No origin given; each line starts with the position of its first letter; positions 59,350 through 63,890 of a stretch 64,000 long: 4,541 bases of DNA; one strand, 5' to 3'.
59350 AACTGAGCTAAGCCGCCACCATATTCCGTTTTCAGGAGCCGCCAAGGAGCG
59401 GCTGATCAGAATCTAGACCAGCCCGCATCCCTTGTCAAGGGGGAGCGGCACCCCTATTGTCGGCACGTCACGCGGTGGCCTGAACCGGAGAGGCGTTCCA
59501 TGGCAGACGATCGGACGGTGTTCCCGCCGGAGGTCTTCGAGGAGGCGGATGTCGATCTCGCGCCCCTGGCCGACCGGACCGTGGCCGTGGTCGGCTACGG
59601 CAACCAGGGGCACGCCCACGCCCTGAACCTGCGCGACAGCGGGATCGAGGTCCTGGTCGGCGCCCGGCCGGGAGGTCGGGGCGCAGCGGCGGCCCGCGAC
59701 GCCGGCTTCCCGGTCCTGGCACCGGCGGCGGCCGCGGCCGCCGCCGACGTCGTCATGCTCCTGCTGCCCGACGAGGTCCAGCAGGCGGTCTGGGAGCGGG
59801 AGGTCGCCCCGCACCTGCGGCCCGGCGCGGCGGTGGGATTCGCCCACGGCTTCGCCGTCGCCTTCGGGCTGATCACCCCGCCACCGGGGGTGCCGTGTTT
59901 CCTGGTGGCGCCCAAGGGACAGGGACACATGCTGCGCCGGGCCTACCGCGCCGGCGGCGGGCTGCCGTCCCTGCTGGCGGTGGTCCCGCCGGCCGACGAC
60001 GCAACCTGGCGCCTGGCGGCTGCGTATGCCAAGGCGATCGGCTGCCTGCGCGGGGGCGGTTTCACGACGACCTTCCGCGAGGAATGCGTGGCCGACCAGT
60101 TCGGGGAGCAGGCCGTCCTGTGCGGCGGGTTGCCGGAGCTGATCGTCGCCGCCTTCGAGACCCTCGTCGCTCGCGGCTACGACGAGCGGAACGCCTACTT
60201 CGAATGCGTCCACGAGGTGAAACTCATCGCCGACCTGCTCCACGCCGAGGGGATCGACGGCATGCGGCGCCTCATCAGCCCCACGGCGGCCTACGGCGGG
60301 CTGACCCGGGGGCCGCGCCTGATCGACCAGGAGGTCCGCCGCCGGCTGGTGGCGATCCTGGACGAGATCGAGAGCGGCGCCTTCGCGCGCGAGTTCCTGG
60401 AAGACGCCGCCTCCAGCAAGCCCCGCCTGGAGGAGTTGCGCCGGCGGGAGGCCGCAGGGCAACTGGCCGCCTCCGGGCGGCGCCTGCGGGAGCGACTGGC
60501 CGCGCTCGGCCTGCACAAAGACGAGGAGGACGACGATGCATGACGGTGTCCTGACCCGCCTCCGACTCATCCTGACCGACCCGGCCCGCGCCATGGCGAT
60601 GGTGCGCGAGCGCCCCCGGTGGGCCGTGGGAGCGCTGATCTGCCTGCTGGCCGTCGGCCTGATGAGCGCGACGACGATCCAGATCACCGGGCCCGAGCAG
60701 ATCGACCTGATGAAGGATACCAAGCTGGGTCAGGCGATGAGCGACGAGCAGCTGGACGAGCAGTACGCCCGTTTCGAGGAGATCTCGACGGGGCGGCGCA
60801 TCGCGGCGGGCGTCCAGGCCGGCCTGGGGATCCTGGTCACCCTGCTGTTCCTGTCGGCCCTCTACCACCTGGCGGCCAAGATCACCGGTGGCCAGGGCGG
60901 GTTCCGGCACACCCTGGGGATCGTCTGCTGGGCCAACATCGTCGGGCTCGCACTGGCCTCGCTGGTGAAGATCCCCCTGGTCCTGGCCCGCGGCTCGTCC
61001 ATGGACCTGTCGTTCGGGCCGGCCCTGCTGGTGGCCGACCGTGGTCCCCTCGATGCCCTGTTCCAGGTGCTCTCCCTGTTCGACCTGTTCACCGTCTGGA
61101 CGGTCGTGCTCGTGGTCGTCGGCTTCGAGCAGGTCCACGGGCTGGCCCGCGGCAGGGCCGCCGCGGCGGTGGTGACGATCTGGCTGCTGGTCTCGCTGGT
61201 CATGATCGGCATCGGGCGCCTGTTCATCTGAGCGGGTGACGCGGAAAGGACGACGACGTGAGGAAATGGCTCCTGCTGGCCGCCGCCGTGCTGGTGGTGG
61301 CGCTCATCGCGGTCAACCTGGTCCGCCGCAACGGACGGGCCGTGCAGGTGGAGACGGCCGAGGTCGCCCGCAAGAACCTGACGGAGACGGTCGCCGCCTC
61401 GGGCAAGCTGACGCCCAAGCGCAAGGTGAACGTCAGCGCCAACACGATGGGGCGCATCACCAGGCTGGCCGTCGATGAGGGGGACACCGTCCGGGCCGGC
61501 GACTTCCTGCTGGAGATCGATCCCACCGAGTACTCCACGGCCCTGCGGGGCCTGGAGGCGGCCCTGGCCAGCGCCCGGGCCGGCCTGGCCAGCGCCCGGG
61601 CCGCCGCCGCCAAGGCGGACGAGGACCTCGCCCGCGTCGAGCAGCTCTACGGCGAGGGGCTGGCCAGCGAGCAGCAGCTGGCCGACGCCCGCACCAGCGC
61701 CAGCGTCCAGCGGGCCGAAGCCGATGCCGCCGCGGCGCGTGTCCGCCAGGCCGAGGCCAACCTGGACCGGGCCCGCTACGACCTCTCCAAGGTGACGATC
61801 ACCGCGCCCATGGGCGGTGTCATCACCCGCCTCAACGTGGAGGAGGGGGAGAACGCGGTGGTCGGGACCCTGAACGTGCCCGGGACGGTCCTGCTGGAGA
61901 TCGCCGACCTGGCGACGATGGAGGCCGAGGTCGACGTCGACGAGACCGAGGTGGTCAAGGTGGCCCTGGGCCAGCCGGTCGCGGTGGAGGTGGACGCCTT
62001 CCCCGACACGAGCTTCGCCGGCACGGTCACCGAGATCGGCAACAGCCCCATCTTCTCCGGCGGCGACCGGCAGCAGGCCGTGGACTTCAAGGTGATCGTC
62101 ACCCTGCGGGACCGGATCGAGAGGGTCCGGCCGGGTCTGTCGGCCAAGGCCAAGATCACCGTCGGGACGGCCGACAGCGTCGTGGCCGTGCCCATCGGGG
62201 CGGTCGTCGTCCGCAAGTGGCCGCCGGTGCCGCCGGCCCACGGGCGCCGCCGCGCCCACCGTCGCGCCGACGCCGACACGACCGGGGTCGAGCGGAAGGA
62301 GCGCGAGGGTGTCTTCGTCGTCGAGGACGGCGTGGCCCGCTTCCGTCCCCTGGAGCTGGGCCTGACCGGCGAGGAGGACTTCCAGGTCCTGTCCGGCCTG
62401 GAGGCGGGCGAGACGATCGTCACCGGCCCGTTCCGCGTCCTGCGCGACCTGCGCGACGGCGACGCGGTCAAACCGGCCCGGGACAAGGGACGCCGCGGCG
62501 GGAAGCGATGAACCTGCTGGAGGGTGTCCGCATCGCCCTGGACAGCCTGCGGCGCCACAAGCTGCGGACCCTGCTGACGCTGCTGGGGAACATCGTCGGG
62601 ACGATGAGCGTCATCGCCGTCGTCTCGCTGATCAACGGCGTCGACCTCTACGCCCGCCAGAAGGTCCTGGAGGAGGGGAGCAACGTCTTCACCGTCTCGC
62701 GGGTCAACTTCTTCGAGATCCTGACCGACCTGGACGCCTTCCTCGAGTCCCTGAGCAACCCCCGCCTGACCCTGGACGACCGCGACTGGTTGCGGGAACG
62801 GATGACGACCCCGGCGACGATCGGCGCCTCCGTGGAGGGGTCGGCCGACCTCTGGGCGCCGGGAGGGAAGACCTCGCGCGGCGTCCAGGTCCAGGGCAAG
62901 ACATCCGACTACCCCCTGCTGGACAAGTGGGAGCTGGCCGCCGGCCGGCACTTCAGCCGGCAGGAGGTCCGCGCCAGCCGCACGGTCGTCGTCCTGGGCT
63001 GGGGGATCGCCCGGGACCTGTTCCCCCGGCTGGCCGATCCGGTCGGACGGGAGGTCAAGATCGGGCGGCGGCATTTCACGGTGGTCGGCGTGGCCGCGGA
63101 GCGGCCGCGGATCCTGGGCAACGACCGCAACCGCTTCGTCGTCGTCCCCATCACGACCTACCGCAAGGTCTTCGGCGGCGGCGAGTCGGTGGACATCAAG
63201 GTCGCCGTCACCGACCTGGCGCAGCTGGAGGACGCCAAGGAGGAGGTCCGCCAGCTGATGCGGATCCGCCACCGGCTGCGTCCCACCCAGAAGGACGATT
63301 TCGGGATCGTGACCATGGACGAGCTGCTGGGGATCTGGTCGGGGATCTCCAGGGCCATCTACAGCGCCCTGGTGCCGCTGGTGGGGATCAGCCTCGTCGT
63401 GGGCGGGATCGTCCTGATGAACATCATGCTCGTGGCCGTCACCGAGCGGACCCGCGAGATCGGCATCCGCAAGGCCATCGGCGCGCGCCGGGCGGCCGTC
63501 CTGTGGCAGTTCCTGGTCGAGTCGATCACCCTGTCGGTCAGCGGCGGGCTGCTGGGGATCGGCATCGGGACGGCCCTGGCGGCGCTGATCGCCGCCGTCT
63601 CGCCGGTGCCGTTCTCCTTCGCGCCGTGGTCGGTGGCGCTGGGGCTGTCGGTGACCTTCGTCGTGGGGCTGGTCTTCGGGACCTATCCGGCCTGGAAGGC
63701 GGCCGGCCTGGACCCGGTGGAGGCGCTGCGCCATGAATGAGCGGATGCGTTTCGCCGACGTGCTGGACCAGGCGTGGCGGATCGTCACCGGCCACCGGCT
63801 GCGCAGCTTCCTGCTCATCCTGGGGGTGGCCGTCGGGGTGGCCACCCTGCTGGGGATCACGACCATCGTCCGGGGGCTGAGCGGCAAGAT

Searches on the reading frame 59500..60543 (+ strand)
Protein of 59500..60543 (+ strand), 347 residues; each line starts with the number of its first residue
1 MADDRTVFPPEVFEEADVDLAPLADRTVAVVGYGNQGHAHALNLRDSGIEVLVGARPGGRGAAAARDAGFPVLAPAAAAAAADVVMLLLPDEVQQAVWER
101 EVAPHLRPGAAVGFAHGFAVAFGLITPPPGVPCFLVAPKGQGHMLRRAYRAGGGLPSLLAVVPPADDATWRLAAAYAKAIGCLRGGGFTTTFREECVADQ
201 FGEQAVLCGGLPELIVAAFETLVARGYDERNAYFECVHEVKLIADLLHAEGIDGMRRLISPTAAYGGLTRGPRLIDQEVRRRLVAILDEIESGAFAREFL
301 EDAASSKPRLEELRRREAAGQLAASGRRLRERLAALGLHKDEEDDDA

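Call 44: search_protein_families(library=pfam, proteins=[window:59500-60543:+], max_evalue=0.00001)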
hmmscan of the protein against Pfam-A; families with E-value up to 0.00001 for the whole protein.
window:59500-60543:+ (347 aa): 3 families
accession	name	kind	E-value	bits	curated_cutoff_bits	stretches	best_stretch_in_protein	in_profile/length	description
PF07991.19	KARI_N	-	9.1e-59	198.2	20.6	1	23-186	2-165/165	Acetohydroxy acid isomeroreductase, NADPH-binding domain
PF01450.25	KARI_C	-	3.5e-46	157.5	29.1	1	192-332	1-141/144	Ketol-acid reductoisomerase, C-terminal domain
PF03807.23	F420_oxidored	-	2.7e-06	28.3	21.6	1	27-101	1-79/94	NADP oxidoreductase coenzyme F420-dependent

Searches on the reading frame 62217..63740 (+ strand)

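Call 44: search_protein_families(library=pfam, proteins=[window:62217-63740:+], max_evalue=0.00001)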
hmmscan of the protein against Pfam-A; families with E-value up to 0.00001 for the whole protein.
window:62217-63740:+ (507 aa): 2 families
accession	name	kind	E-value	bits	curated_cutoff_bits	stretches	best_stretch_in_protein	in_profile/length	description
PF12704.14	MacB_PCD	-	9.4e-35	121.2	27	1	118-347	1-207/207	MacB-like periplasmic core domain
PF02687.27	FtsX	-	4.6e-21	75.5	25.5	1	389-500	4-120/120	FtsX-like permease C-terminal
